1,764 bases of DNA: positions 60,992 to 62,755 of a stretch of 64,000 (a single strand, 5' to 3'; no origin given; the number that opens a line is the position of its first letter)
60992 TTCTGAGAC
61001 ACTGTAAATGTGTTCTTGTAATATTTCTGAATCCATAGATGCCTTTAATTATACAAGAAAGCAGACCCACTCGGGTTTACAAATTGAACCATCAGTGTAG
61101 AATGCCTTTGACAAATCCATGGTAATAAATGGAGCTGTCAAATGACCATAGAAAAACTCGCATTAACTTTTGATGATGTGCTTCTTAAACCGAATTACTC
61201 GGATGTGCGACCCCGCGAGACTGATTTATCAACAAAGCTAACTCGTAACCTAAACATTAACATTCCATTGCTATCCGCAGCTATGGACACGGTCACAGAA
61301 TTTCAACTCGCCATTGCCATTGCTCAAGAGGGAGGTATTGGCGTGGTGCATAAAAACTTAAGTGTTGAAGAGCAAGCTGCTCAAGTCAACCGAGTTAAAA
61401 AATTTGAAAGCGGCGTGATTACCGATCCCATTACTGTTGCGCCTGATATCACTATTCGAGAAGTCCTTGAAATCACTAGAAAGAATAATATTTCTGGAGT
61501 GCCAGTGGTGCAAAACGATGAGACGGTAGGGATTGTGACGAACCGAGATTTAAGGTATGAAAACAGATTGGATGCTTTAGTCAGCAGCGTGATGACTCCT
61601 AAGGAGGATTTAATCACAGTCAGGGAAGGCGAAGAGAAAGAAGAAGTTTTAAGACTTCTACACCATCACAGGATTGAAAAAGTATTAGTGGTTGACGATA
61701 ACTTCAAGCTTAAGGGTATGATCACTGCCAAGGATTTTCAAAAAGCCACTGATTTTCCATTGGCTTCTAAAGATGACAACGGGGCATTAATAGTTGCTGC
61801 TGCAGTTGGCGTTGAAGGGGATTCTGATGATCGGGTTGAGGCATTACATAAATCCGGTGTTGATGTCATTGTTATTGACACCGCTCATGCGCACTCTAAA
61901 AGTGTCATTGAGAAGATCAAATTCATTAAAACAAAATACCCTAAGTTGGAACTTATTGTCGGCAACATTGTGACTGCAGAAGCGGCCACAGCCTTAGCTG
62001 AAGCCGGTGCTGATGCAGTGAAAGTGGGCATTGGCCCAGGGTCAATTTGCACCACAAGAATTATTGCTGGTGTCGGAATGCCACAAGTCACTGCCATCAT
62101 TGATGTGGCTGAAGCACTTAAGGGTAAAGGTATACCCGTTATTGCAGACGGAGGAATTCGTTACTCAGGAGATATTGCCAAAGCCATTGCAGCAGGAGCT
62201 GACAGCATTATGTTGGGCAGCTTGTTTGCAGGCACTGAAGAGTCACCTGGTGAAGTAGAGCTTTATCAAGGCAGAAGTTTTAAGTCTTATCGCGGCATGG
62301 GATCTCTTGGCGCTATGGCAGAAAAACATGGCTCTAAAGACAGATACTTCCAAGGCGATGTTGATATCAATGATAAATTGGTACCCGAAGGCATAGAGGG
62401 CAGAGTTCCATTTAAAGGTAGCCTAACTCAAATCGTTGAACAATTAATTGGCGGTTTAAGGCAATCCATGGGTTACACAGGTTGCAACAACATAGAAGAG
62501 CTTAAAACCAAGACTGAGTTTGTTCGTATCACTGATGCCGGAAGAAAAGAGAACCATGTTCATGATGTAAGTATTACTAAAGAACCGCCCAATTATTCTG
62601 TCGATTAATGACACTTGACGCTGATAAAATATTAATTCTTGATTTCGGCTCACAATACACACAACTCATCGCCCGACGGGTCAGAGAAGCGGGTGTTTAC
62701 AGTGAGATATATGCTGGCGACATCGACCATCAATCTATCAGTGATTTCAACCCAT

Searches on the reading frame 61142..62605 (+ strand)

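Call 72: search_protein_families(library=pfam, proteins=[window:61142-62605:+], max_evalue=0.001)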
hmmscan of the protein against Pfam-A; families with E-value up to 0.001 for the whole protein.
window:61142-62605:+ (488 aa): 8 families
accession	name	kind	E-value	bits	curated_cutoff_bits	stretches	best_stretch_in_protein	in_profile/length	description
PF00478.31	IMPDH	-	2.1e-161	537.1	25.6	1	7-474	1-345/345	IMP dehydrogenase / GMP reductase domain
PF00571.33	CBS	-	2e-22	79.7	24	2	93-138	6-52/57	CBS domain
PF03060.21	NMO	-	1.2e-12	48.3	28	1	214-370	90-233/331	Nitronate monooxygenase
PF01070.24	FMN_dh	-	2.4e-11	43.7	24.9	1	250-362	201-305/350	FMN-dependent dehydrogenase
PF01645.23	Glu_synthase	-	3.5e-06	26.9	20.4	1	255-360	194-305/369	Conserved region in glutamate synthase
PF04131.20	NanE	-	4.5e-05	23.2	27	1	232-362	57-176/192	Putative N-acetylmannosamine-6-phosphate epimerase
PF00977.27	His_biosynth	-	0.00027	20.9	23.6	0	321-361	67-104/228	Histidine biosynthesis protein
PF01729.25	QRPTase_C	-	0.00088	19.5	23.1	0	219-297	80-156/169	Quinolinate phosphoribosyl transferase, C-terminal domain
